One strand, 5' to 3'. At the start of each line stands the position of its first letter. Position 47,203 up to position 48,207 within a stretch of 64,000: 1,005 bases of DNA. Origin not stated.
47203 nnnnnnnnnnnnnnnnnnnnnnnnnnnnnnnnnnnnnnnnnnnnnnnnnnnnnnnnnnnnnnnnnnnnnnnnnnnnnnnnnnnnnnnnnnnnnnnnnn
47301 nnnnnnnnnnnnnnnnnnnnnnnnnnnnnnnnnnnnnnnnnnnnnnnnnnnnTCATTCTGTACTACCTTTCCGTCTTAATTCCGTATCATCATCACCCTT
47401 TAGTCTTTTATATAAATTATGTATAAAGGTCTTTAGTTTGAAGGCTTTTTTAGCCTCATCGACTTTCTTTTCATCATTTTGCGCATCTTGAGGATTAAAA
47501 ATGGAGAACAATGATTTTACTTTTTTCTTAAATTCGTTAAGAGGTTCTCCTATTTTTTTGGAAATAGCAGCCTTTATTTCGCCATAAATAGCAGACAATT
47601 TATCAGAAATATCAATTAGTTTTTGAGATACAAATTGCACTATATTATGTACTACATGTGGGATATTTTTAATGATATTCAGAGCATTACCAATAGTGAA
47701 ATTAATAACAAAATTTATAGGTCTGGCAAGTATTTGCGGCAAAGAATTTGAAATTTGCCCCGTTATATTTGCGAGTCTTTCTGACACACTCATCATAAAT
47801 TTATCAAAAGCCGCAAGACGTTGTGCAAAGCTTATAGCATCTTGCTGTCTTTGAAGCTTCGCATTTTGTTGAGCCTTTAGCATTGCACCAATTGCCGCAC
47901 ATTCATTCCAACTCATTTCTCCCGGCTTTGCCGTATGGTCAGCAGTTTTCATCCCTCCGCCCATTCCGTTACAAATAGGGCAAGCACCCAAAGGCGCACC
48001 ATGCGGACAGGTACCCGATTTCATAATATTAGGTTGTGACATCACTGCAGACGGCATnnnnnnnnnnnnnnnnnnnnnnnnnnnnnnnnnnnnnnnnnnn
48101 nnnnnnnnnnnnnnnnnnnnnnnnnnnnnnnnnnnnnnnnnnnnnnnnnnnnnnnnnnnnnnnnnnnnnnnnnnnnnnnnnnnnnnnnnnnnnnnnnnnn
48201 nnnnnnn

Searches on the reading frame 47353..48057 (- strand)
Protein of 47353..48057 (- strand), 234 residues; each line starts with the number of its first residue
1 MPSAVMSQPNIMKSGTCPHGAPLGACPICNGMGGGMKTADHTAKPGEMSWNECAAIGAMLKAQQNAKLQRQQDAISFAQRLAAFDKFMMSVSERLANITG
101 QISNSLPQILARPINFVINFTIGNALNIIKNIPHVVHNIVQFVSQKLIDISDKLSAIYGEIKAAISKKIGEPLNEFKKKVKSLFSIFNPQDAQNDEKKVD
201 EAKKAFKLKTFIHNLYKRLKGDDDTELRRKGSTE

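Call 7: search_protein_families(library=pfam, proteins=[window:47353-48057:-], max_evalue=0.01)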
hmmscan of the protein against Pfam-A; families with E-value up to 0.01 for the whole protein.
window:47353-48057:- (234 aa): 0 families

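Call 9: find_homologous_proteins(query=window:47353-48057:-)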
Query window:47353-48057:- (234 aa): 1763 proteins with E <= 0.001 among 1968 candidates; the best 120 are listed.
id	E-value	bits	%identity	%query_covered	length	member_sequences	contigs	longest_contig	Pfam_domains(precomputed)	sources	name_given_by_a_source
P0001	1.6e-150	517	100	100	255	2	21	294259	-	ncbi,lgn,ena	-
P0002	8.4e-124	430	82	99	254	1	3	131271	-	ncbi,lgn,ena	-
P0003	1.5e-108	380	68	100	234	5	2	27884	-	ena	-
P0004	2.6e-108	379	70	99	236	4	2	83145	-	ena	-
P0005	1.1e-107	377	73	96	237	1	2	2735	-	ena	-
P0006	8.9e-107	374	73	97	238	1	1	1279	-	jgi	jgi:hypothetical protein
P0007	1.5e-104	367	68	100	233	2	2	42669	-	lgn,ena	-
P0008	2.1e-104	366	68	100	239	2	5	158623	-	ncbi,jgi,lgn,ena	-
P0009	2.4e-104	366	70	95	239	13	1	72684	-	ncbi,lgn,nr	ncbi:MAG: hypothetical protein VZR09_02910 [Candidatus Gastranaerophilaceae bacterium]|nr:hypothetic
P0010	3.9e-104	365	71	95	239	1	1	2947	-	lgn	-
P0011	4.0e-104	365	69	94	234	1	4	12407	-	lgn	-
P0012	6.4e-104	365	69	95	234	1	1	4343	-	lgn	-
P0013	4.8e-103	362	67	99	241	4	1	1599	-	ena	-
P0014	1.6e-102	360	70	95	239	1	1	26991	-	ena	-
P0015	2.3e-102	360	67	99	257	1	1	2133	-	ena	-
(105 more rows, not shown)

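Call 12: find_related_loci(query=A1, collection=genome_contigs, flank=8000)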
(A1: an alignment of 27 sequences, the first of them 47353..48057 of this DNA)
Query A1 (234 aa) in genome_contigs; peptide patterns used: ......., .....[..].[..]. (x = any residue, [..] = any of these).
599 stretches matched a pattern (row limit reached: there are more); 229 encode a relative of the query (tblastn E <= 1e-3); the best 80 are kept; 80 distinct loci.
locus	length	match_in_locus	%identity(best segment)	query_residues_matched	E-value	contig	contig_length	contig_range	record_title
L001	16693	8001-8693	82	1-231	2e-131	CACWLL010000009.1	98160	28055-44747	uncultured bacterium isolate RUG10694 genome assembly, contig: RUG10694_asm_9, whole genome shotgun sequence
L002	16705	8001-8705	68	1-234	9e-111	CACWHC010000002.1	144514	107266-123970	uncultured bacterium isolate RUG10582 genome assembly, contig: RUG10582_asm_2, whole genome shotgun sequence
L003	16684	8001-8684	68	1-226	1e-110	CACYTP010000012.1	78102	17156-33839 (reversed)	uncultured bacterium isolate RUG12268 genome assembly, contig: RUG12268_asm_12, whole genome shotgun sequence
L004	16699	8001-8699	67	1-233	1e-104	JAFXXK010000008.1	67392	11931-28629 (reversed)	Bacterium isolate RGIG6833 Sheep_Rumen-4__c487540, whole genome shotgun sequence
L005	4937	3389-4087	68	1-231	2e-104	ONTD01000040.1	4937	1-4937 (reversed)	uncultured bacterium isolate RUG621 genome assembly, contig: k87_6009249, whole genome shotgun sequence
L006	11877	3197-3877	65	1-226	1e-97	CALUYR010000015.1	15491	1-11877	MAG: Candidatus Gastranaerophilales bacterium isolate BRZ_DP__bin38 genome assembly, contig: BRZ_DP__NODE_5845_length_15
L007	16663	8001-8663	64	8-226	1e-94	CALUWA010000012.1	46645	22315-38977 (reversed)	MAG: Candidatus Gastranaerophilales bacterium isolate BRZ_PS__bin4 genome assembly, contig: BRZ_PS__NODE_1206_length_466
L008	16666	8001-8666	64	8-226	2e-92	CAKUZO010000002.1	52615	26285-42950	MAG: uncultured Candidatus Melainabacteria bacterium isolate REFINED_METABAT215_TOP10_CONTIGS_1500_ASSEMBLY_K77_MERGED__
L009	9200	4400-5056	64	8-224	2e-92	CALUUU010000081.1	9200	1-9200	MAG: Candidatus Gastranaerophilales bacterium isolate BRZ_QC__bin21 genome assembly, contig: BRZ_QC__NODE_7374_length_92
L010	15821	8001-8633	67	8-216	5e-92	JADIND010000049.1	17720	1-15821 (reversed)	MAG: Candidatus Scatousia excrementipullorum isolate 10192 D3M36__C133133_L17720_SRR9113722, whole genome shotgun sequen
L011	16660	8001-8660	61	10-229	2e-90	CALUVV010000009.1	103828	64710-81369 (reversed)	MAG: Candidatus Gastranaerophilales bacterium isolate BRZ_EH__bin71 genome assembly, contig: BRZ_EH__NODE_355_length_103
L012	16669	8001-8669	62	8-226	4e-90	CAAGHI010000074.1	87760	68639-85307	TPA_asm: Candidatus Gastranaerophilales bacterium, isolate HGM07946, WGS project CAAGHI010000000 data, contig: SRS476271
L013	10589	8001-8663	62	8-226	2e-89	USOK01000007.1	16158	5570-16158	uncultured bacterium isolate UMGS1924 genome assembly, contig: NODE_1485_length_16158_cov_3.583928, whole genome shotgun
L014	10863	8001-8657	61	3-219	6e-89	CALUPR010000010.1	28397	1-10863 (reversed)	MAG: Candidatus Gastranaerophilales bacterium isolate BRZ_BR__bin61 genome assembly, contig: BRZ_BR__NODE_3185_length_28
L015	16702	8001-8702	59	1-233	2e-88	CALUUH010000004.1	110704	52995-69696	MAG: Candidatus Gastranaerophilales bacterium isolate BRZ_E__bin153 genome assembly, contig: BRZ_E__NODE_251_length_1107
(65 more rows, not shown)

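Call 22: search_protein_families(library=ncbifam, proteins=[window:47353-48057:-], max_evalue=0.1)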
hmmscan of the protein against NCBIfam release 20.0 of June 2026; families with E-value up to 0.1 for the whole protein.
window:47353-48057:- (234 aa): 2 families
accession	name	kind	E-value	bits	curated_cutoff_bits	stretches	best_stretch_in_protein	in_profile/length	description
NF011430.0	PRK14861.1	subfamily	0.053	13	62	0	165-195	29-59/61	twin arginine translocase protein A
TIGR02872.1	spore_ytvI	equivalog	0.067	12.6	198.15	1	112-183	68-139/341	sporulation integral membrane protein YtvI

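Call 23: search_solved_structures(query=A1, max_evalue=10)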
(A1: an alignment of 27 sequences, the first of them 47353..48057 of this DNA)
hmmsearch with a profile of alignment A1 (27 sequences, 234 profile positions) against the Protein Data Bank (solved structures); distinct sequences matched with E-value up to 10: 12.
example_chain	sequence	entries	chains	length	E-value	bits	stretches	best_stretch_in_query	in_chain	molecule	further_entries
5zuv_A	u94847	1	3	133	0.0062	19.6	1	82-158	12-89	Spike glycoprotein,Spike glycoprotein,inhibitor EK1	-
5yl9_A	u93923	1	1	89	0.05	16.6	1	82-156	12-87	Spike glycoprotein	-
4yo7_A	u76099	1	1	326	0.072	16.1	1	71-137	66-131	Sugar ABC transporter (Sugar-binding protein)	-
8qox_B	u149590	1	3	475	0.17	14.9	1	102-188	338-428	Conserved membrane protein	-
2m9g_A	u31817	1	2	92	0.57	13.2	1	159-201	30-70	Protein S100-A12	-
8x7z_A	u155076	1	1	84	0.87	12.6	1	82-155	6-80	HR1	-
2lch_A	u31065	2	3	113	1.3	12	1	85-182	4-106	Protein OR38 | computationally designed four-helix bundle protein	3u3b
7cyc_A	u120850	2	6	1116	1.3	12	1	69-158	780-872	Spike glycoprotein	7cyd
2wpr_A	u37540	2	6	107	1.3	12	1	89-163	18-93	TRIMERIC AUTOTRANSPORTER ADHESIN FRAGMENT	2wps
9ofo_A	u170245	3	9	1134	1.9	11.5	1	69-155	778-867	Surface glycoprotein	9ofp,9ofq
6u7h_A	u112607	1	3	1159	2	11.3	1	69-155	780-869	spike glycoprotein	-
8wde_A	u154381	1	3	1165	2.1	11.3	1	69-155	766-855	Spike glycoprotein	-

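Call 34: predict_structure(alignment_id=A1)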
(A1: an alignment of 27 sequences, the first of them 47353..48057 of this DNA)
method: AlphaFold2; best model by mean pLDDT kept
length: 234 residues; sequences in the alignment: 27
mean_pLDDT: 40.1   pTM: 0.20
mean pLDDT of the five models: 40.1, 39.5, 38.3, 37.9, 37.5
residues with pLDDT >= 90: 0; 70-90: 0; 50-70: 5; < 50: 229
segments of 3 or more residues with pLDDT < 50: 1-85, 91-104, 106-119, 121-234
pLDDT, mean of each block of 10 residues (from residue 1): 32 39 43 36 42 46 44 41 46 47 46 44 44 44 36 33 35 36 33 35 36 43 41 39
secondary structure, 60 per line:
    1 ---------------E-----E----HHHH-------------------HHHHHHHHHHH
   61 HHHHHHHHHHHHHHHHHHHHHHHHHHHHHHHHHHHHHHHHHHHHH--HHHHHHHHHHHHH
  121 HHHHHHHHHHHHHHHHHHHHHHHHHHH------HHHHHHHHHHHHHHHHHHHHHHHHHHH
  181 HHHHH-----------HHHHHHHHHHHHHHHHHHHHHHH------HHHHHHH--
elements in order: H27-30 H50-105 H108-147 H154-185 H197-219 H226-232

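Call 35: search_protein_representatives(alignment_id=A1)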
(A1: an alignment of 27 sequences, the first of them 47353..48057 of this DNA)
Query: 27 sequences, 234 profile positions. Proteins with E-value up to 0.001 (for the whole library): 247; up to 1e-10: 183; up to 1e-30: 67. The best 150 are listed.
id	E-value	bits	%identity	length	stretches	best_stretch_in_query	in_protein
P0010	9.1e-126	434.7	-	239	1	1-228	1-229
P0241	5.1e-75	268.6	-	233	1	3-228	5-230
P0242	1.1e-69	251.2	-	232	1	9-229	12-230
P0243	7.7e-65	235.3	-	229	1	1-141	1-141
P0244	2.0e-62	227.4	-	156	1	78-231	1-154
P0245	7.9e-59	215.6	-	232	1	1-230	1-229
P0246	8.9e-57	208.9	-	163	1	1-139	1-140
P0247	2.3e-55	204.3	-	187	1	7-186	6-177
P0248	9.0e-54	199.1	-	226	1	1-173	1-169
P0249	2.8e-53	197.5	-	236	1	5-203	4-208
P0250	6.6e-53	196.3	-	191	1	49-223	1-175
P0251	3.6e-52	193.8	-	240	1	3-228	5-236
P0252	4.6e-51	190.2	-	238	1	1-228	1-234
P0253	5.1e-51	190.1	-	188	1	7-186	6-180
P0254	1.4e-50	188.6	-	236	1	7-230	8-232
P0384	4.2e-15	72.5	-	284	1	7-213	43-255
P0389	1.6e-14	70.7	-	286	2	9-219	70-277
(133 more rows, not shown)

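Call 59: find_related_loci(query=A5, collection=metagenome_contigs, flank=5000)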
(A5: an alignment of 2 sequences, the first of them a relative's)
Query A5 (284 aa) in metagenome_contigs; peptide patterns used: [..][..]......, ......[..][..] (x = any residue, [..] = any of these).
105 stretches matched a pattern; 1 encode a relative of the query (tblastn E <= 1e-3); 1 distinct loci.
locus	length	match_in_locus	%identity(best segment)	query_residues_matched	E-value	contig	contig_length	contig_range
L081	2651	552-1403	100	1-284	0e+0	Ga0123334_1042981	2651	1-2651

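Call 64: find_homologous_proteins(query=A4, max_evalue=0.001)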
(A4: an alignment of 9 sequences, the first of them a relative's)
Query A4 (9 sequences) (284 aa, profile of the alignment): 13 proteins with E <= 0.001 among 8000 candidates.
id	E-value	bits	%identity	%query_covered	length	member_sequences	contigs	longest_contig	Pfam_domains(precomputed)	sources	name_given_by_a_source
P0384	2.7e-82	295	100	100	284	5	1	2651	-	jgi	-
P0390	3.4e-73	265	88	100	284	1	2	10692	-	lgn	-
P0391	3.7e-70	255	85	89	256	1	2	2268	-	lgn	-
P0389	9.9e-64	234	28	73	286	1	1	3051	-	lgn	-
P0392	2.4e-58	216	57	100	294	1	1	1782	-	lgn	-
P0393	3.1e-44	170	31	70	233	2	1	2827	-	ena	-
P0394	2.0e-41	161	31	61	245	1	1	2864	-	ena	-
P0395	6.8e-40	156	29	75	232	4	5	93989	-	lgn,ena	-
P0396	9.3e-40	155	27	54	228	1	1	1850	-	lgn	-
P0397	6.8e-39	152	30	76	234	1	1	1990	-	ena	-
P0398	1.6e-38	151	28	68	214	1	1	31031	-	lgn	-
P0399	9.2e-38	149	27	67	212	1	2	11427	-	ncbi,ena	-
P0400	4.4e-37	147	30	73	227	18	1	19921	-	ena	-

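Call 65: find_encoding_contigs(protein=P0390, flank=6000, max_places=1)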
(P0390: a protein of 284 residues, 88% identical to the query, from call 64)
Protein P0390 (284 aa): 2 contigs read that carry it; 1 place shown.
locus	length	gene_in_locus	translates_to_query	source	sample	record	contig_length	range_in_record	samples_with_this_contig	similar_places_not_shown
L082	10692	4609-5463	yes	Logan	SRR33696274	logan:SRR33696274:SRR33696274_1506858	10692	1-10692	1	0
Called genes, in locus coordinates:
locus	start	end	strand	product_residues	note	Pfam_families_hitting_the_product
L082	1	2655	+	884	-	?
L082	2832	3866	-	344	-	-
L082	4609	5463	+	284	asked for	-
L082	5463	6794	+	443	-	-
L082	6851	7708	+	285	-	PF01479:S4, PF01728:FtsJ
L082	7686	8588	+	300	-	PF01513:NAD_kinase, PF20143:NAD_kinase_C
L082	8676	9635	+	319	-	PF01073:3Beta_HSD, PF01370:Epimerase, PF02719:Polysacc_synt_2 (faint), PF04321:RmlD_sub_bind, PF16363:GDP_Man_Dehyd, PF07993:NAD_binding_4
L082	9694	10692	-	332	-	?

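Call 66: find_encoding_contigs(protein=P0395, flank=6000, max_places=1)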
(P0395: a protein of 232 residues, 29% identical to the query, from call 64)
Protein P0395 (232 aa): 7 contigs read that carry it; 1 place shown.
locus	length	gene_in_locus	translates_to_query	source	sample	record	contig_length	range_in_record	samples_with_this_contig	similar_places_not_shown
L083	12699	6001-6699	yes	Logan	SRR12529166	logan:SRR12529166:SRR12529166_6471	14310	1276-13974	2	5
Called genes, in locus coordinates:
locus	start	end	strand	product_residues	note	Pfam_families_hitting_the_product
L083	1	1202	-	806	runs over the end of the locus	PF03030:H_PPase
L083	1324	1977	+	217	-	PF01791:DeoC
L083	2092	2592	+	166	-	PF01281:Ribosomal_L9_N, PF03948:Ribosomal_L9_C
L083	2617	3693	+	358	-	-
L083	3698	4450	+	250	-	PF01656:CbiA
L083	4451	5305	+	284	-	PF00763:THF_DHG_CYH, PF02882:THF_DHG_CYH_C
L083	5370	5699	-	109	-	-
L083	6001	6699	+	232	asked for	-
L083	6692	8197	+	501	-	-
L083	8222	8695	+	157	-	-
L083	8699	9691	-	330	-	PF01207:Dus, PF01180:DHO_dh (faint), PF00724:Oxidored_FMN (weak)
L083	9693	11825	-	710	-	PF13429:TPR_15 (weak), PF23914:TPR_CcmH_CycH (weak), PF00515:TPR_1 (weak), PF13424:TPR_12 (weak), PF13414:TPR_11 (weak), PF14559:TPR_19, PF00515:TPR_1 (weak), PF13181:TPR_8 (weak), +16 more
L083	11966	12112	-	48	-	-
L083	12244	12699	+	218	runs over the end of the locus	PF05198:IF3_N, PF00707:IF3_C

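Call 67: find_encoding_contigs(protein=P0398, flank=6000, max_places=1)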
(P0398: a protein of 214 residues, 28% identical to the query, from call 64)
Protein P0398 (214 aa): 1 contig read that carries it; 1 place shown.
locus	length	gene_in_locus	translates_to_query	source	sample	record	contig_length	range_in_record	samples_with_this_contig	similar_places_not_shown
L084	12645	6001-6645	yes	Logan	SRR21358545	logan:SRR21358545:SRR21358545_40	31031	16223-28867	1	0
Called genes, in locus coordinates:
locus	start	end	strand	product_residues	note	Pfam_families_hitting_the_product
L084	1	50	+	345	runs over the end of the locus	PF01594:AI-2E_transport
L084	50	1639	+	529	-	PF19864:Radical_SAM_N2, PF04055:Radical_SAM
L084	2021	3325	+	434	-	PF00709:Adenylsucc_synt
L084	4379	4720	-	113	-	-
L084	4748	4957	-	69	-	-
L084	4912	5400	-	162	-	-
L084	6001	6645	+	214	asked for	-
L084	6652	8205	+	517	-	-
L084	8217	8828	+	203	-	-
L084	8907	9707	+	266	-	PF13487:HD_5, PF01966:HD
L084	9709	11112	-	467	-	PF05681:Fumerase, PF05683:Fumerase_C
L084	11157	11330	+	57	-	-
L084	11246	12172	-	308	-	PF00669:Flagellin_N, PF00700:Flagellin_C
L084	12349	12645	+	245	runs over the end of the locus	PF20260:PUA_4 (weak), PF04452:Methyltrans_RNA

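Call 68: find_encoding_contigs(protein=P0399, flank=6000, max_places=1)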
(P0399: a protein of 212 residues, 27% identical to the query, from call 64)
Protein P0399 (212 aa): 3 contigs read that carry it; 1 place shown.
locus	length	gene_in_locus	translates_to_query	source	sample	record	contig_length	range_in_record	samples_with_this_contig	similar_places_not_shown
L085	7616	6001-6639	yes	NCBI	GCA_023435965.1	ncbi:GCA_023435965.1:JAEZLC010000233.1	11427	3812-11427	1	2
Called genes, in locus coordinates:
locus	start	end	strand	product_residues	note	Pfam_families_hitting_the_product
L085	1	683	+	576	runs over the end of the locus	-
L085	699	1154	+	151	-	-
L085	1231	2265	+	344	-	PF01594:AI-2E_transport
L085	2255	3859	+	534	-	PF19864:Radical_SAM_N2, PF04055:Radical_SAM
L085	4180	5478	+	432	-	PF00709:Adenylsucc_synt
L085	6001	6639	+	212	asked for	-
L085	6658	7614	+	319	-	?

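Call 69: find_encoding_contigs(protein=P0400, flank=6000, max_places=1)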
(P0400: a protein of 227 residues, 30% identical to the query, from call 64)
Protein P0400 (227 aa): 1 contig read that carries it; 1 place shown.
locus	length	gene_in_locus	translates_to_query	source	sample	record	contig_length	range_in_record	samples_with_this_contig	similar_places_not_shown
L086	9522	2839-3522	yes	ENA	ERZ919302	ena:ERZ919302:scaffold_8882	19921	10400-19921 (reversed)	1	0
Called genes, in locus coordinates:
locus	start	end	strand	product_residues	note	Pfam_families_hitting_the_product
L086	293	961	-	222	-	PF01209:Ubie_methyltran, PF13489:Methyltransf_23, PF01728:FtsJ (weak), PF13847:Methyltransf_31, PF08241:Methyltransf_11, PF08242:Methyltransf_12, PF13649:Methyltransf_25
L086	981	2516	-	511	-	PF14938:SNAP (weak), PF17874:TPR_MalT (faint), PF00515:TPR_1 (faint), PF07719:TPR_2 (faint), PF13424:TPR_12 (faint)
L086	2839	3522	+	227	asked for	-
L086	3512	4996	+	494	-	-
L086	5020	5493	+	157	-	-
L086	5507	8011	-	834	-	PF00133:tRNA-synt_1, PF01406:tRNA-synt_1e (faint), PF01921:tRNA-synt_1f (faint), PF09334:tRNA-synt_1g, PF13603:tRNA-synt_1_2, PF00133:tRNA-synt_1, PF09334:tRNA-synt_1g, PF08264:Anticodon_1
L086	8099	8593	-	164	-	PF02542:YgbB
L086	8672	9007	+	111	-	-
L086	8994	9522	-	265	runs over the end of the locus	PF00702:Hydrolase (faint), PF08282:Hydrolase_3, PF05116:S6PP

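Call 70: find_encoding_contigs(protein=P0389, flank=6000, max_places=1)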
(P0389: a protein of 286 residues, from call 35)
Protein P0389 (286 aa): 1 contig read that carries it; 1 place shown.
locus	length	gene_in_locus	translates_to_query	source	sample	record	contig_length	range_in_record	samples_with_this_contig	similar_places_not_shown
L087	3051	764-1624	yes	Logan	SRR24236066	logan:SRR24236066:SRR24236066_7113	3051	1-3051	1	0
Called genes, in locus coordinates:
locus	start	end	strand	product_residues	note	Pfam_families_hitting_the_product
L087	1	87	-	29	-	?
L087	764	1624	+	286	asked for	-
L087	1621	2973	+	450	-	-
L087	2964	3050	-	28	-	?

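Call 71: find_encoding_contigs(protein=P0393, flank=6000, max_places=1)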
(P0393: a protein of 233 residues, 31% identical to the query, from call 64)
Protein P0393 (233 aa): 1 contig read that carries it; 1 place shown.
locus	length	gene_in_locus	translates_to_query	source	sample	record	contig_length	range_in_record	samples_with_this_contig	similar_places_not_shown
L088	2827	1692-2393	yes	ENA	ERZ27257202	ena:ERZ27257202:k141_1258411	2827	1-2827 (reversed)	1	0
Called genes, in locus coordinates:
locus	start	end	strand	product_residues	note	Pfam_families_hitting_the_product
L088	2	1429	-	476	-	?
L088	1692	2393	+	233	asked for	-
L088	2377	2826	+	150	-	?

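Call 72: find_encoding_contigs(protein=P0394, flank=6000, max_places=1)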
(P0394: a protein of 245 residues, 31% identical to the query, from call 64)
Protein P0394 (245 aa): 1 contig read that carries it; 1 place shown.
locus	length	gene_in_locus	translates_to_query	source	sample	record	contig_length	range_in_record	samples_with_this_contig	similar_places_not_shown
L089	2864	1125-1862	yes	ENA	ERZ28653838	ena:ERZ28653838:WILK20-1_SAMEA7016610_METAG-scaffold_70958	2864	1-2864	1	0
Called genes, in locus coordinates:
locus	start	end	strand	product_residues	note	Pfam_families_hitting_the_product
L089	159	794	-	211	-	-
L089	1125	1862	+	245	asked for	-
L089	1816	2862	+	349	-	?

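Call 74: list_cluster_members(proteins=[P0399, P0395, P0400, P0390, P0389, P0393, P0394, P0398, P0001, P0384])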
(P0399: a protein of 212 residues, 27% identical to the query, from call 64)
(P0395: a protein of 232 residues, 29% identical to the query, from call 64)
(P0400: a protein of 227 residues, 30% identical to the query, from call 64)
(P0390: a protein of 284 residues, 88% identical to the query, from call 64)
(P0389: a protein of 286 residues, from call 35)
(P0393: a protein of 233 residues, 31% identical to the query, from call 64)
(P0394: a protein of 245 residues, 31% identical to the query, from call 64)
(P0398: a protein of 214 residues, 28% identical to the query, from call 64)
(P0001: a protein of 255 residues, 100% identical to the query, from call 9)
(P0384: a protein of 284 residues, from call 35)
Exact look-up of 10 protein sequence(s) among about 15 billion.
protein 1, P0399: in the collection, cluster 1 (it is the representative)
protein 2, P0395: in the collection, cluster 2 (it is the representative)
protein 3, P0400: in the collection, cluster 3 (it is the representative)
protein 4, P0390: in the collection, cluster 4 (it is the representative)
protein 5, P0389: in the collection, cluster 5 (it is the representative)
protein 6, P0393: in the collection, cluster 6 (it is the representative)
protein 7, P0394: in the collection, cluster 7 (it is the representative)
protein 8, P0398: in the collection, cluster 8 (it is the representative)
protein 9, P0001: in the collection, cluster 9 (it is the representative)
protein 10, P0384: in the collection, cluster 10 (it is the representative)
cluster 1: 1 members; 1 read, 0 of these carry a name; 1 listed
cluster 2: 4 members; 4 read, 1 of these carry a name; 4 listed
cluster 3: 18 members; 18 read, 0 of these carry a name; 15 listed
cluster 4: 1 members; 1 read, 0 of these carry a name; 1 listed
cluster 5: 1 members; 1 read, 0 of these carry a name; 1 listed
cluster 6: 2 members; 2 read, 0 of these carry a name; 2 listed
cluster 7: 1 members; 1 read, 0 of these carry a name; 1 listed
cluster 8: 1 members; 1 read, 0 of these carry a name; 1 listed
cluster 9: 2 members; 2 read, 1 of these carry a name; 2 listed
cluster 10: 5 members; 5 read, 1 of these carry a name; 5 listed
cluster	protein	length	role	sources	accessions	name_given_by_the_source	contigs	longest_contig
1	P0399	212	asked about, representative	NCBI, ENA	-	-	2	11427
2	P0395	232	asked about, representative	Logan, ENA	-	-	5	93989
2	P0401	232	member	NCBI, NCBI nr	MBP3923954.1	hypothetical protein J6E39_01765 [bacterium] | hypothetical protein [bacterium]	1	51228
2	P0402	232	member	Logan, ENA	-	-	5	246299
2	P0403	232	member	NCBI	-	-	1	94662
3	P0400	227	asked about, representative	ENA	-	-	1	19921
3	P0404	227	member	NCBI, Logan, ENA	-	-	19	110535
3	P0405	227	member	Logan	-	-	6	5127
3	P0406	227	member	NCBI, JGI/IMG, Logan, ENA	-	-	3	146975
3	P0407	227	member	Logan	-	-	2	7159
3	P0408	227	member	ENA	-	-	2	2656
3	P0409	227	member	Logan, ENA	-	-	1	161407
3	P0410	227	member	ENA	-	-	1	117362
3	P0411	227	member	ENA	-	-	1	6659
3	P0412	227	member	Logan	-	-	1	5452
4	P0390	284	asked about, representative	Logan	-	-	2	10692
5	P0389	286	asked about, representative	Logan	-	-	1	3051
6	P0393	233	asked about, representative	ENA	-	-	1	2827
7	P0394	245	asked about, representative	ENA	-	-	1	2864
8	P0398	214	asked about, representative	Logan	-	-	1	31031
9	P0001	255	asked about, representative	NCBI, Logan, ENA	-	-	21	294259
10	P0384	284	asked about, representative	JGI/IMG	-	-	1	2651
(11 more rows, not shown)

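Call 79: search_protein_families(library=phrogs, proteins=[window:47353-48057:-], max_evalue=0.01)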
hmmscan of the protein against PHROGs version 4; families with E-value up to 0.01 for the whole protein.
window:47353-48057:- (234 aa): 1 family
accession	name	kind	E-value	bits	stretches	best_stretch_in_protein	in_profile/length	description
phrog_1272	-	tail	0.0013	17.5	1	77-183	760-873/1606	tail length tape measure protein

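Call 80: search_protein_families(library=padloc, proteins=[window:47353-48057:-], max_evalue=0.01)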
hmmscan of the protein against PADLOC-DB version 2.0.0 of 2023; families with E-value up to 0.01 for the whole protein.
window:47353-48057:- (234 aa): 3 families
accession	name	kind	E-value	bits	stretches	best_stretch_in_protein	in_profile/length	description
PDLC00636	ZorA2|ZorA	-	0.0012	15.8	1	40-187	296-439/461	MotA/ExbB/TolQ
PDLC02159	Avs1b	-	0.0017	13.7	1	70-215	774-913/1924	-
PDLC01658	Cas12c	-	0.0049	12.5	1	131-223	392-481/1256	C2c3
